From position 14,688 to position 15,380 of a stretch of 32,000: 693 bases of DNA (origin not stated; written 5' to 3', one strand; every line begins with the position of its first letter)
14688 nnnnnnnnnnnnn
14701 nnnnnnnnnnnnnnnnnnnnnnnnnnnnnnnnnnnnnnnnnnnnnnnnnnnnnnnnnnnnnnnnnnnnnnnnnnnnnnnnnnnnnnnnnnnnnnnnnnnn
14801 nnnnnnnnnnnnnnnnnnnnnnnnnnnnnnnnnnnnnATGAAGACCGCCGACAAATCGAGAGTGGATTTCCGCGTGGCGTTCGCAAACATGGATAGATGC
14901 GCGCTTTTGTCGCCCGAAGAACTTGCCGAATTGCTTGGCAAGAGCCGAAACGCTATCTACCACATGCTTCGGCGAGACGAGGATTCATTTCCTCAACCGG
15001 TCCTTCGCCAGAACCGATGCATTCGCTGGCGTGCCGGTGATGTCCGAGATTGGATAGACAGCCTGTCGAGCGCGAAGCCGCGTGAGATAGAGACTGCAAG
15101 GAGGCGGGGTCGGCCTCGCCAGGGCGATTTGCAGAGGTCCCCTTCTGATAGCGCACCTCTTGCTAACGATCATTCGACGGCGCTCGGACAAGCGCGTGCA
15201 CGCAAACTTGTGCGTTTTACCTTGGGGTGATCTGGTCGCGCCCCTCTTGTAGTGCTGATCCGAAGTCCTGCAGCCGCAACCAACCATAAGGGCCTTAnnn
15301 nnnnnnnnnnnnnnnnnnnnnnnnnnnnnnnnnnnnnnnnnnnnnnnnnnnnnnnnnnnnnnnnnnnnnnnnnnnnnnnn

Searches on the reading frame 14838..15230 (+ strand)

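Call 89: search_protein_families(library=pfam, proteins=[window:14838-15230:+], max_evalue=0.001)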
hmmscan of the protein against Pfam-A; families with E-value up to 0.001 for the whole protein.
window:14838-15230:+ (130 aa): 2 families
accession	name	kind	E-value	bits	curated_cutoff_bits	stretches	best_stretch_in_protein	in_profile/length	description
PF12728.13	HTH_17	-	1.5e-06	28.8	27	1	23-75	1-49/51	Helix-turn-helix domain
PF05930.18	Phage_AlpA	-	2.1e-05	24.7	21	1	28-73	8-51/51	Prophage CP4-57 regulatory protein (AlpA)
